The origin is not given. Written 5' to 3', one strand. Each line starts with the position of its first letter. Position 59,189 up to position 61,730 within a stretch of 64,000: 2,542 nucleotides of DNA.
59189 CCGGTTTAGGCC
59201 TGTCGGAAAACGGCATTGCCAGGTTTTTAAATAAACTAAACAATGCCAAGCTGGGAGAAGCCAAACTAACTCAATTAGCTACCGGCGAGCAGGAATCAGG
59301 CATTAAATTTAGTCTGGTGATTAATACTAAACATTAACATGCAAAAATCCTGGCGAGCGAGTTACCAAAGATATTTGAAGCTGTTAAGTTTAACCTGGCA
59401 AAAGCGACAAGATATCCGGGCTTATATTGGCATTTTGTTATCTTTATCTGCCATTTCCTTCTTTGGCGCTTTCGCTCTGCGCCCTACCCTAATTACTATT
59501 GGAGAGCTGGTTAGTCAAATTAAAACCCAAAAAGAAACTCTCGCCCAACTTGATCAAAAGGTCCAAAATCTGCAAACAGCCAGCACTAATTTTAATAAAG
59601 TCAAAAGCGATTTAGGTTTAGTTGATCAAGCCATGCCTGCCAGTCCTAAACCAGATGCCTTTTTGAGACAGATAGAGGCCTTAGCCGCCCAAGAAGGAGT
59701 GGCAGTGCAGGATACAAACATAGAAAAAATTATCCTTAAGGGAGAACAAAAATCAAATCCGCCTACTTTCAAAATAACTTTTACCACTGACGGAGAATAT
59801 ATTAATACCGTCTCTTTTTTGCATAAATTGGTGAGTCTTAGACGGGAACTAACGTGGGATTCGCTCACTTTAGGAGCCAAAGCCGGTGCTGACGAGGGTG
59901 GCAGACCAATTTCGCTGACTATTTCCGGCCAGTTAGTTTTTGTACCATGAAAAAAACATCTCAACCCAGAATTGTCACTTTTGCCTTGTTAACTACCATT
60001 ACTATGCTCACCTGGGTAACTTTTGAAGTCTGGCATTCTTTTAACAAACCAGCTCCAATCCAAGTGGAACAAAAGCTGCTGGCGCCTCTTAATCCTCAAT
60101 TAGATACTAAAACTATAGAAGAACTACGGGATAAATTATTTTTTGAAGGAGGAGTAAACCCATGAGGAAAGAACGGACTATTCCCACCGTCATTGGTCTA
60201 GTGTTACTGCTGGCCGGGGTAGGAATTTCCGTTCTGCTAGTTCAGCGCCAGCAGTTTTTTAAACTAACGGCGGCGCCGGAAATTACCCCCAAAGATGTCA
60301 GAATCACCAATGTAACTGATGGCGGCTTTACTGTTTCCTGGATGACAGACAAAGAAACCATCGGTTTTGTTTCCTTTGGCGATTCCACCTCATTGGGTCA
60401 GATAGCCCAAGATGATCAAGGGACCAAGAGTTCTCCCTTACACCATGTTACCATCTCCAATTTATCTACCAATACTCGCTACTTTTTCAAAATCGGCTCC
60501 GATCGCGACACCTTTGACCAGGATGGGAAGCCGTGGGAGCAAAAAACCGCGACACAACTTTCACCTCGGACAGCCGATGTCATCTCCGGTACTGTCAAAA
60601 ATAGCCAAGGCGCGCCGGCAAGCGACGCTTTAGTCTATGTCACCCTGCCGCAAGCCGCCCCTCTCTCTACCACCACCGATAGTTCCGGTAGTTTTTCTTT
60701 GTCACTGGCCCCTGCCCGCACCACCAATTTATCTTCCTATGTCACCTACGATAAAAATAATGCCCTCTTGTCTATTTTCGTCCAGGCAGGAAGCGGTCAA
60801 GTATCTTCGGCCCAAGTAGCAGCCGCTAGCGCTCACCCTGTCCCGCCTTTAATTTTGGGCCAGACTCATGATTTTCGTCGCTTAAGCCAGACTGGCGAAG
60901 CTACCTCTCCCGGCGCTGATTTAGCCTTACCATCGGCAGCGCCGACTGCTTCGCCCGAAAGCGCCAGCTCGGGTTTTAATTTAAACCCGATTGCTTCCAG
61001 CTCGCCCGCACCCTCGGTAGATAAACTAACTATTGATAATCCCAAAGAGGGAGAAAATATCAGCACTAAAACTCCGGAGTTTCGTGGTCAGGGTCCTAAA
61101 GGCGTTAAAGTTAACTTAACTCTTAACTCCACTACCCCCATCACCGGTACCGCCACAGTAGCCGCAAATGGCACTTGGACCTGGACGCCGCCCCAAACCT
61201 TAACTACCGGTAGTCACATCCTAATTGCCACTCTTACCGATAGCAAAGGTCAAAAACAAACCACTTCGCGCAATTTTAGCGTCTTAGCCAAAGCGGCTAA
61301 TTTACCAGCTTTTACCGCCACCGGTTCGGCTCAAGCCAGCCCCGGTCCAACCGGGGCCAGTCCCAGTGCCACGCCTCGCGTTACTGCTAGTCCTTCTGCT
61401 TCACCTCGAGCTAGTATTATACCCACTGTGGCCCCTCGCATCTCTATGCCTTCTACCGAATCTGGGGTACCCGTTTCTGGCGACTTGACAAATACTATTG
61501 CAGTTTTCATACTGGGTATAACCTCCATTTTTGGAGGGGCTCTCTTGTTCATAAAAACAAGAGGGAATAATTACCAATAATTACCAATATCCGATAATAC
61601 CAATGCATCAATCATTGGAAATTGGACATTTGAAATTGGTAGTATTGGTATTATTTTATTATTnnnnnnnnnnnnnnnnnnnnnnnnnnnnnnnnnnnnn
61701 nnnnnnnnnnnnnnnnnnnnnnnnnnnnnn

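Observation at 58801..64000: Candidate novel surface/attachment gene cluster: pilN-pilO, small TM protein, FN3/CarbopepD surface protein, 572-aa cysteine-rich repeat protein, dockerin protein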

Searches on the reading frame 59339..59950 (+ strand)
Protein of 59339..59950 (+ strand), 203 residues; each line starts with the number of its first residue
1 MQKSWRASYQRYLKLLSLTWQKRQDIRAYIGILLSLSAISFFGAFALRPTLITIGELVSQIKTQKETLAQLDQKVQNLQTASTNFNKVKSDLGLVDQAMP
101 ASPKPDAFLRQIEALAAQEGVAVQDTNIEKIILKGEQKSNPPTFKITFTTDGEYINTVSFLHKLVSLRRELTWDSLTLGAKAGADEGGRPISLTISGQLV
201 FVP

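Call 6: search_protein_families(library=pfam, proteins=[window:59339-59950:+], max_evalue=1)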
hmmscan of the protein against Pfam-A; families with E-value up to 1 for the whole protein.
window:59339-59950:+ (203 aa): 8 families
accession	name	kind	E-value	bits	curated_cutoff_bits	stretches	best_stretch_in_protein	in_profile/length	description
PF04350.18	PilO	-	1.3e-07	32.3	22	1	58-183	5-126/145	Pilus assembly protein, PilO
PF10398.14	DUF2443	-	0.0084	16.6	25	1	22-92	11-76/79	Protein of unknown function (DUF2443)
PF02465.23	FliD_N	-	0.055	14.6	24.8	1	56-108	7-60/97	Flagellar hook-associated protein 2 N-terminus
PF04977.20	DivIC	-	0.056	13.7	28.9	1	39-80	4-45/80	Septum formation initiator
PF18595.6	Nuf2_DHR10-like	-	0.065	13.7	28.4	1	60-92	3-35/117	Nuf2, DHR10-like domain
PF04612.17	T2SSM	-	0.077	13.6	27.8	0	38-84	29-73/160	Type II secretion system (T2SS), protein M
PF03452.20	Anp1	-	0.11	12.4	28.8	1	50-89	51-91/263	Anp1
PF15934.10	Yuri_gagarin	-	0.12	12.6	28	1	52-112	55-115/234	Yuri gagarin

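Call 11: search_protein_families(library=ncbifam, proteins=[window:59339-59950:+], max_evalue=1)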
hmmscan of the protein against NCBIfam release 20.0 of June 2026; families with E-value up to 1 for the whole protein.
window:59339-59950:+ (203 aa): 2 families
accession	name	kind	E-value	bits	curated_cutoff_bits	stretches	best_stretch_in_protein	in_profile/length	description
NF040576.1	T2SS_GspM_XpsM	equivalog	0.00014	21.6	60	1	35-195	8-174/180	type II secretion system protein GspM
TIGR04345.1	ovoA_Cterm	equivalog_domain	0.076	12.5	170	1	51-162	92-203/242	putative 4-mercaptohistidine N1-methyltransferase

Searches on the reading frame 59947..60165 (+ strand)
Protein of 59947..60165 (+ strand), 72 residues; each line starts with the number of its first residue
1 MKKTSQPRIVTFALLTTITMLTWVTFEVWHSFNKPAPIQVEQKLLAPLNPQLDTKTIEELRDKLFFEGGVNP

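Call 6: search_protein_families(library=pfam, proteins=[window:59947-60165:+], max_evalue=1)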
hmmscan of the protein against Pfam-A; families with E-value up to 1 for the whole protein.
window:59947-60165:+ (72 aa): 0 families

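Call 11: search_protein_families(library=ncbifam, proteins=[window:59947-60165:+], max_evalue=1)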
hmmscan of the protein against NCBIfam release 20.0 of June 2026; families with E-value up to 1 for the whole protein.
window:59947-60165:+ (72 aa): 1 family
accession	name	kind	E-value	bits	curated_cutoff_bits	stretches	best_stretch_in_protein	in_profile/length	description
NF040904.1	PhrA_Strep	subfamily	0.11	12.8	40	1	2-43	2-44/56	PhrA family quorum-sensing system peptide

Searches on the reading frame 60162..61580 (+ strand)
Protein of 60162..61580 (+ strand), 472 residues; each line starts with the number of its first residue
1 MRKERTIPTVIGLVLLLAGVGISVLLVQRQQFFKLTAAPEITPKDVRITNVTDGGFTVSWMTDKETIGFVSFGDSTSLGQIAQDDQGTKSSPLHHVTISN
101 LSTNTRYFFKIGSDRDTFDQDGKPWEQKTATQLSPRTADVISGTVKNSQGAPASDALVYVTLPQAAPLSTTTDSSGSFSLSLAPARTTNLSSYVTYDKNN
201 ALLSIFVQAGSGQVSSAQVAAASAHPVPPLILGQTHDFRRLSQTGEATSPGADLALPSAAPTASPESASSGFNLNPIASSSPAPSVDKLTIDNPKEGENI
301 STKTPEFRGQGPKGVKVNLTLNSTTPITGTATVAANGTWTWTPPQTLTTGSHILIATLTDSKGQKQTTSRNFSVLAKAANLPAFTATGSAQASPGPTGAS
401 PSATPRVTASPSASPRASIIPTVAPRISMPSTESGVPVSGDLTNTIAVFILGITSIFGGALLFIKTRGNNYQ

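Call 6: search_protein_families(library=pfam, proteins=[window:60162-61580:+], max_evalue=1)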
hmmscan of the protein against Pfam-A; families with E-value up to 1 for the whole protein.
window:60162-61580:+ (472 aa): 10 families
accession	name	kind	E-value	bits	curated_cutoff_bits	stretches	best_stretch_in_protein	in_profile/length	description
PF19077.6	Big_13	-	1.9e-10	41.6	27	1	300-372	24-98/102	Bacterial Ig-like domain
PF13620.12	CarboxypepD_reg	-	5.9e-08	33.4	32.3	1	141-198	2-61/82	Carboxypeptidase regulatory-like domain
PF16656.11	Pur_ac_phosph_N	-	9.8e-08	32.9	30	1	46-116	4-83/93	Purple acid Phosphatase, N-terminal domain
PF17936.7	Big_6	-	8.5e-05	23.2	27.6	1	299-365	9-73/83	Bacterial Ig domain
PF13715.12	CarbopepD_reg_2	-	0.00019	21.8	32.2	1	141-199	1-58/88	CarboxypepD_reg-like domain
PF00041.27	fn3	-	0.00071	20.2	25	1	43-111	3-66/84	Fibronectin type III domain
PF17963.7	Big_9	-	0.00073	20.8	23.6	1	318-368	34-84/89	Bacterial Ig domain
PF17892.7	Cadherin_5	-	0.031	14.6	26.5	1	319-374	41-97/98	Cadherin-like domain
PF09136.16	Glucodextran_B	-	0.031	14.6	27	1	288-371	2-78/83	Glucodextranase, domain B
PF17789.7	MG4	-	0.032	14.9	24.7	1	145-198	22-77/95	Macroglobulin domain MG4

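Call 11: search_protein_families(library=ncbifam, proteins=[window:60162-61580:+], max_evalue=1)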
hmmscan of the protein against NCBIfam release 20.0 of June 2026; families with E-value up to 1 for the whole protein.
window:60162-61580:+ (472 aa): 4 families
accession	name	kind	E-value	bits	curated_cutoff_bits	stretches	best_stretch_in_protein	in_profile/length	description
NF033510.3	Ca_tandemer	repeat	2.3e-11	43.9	50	2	280-364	9-94/96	Ca2+-stabilized repeat-containing adhesin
NF040520.1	Ig_like_BLP2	equivalog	2.9e-07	29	750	1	299-380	534-615/730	Ig-like repeat protein Blp2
NF058648.1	ECF_sub_HI1622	equivalog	3.4e-06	27.2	100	1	139-227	25-100/180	NikL family nickel/cobalt ECF transporter subunit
NF012211.1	tand_rpt_95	domain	0.019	14.9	90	1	321-375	32-85/98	tandem-95 repeat protein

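Call 61: search_solved_structures(query=A4, max_evalue=0.01)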
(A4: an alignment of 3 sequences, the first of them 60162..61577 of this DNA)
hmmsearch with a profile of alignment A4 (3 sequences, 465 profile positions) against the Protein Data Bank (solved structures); distinct sequences matched with E-value up to 0.01: 7.
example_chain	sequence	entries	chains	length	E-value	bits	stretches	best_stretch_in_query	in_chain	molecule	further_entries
3teu_A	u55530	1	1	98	4.9e-06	29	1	42-117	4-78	Fibcon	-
9ot8_A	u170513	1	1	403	0.00013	24.3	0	42-130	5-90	FN3con-9 - FN3con-41 fusion,Galectin-3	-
5j7k_A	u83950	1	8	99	0.0004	22.6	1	43-130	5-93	FN3con-a-lys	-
3r8q_A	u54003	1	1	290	0.00064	22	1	43-109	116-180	Fibronectin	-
5e53_A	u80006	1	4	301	0.00078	21.7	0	34-113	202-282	Contactin-1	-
1fnh_A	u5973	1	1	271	0.0011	21.2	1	43-109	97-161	PROTEIN (FIBRONECTIN)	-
3b83_A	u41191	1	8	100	0.0037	19.5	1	43-115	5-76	TEN-D3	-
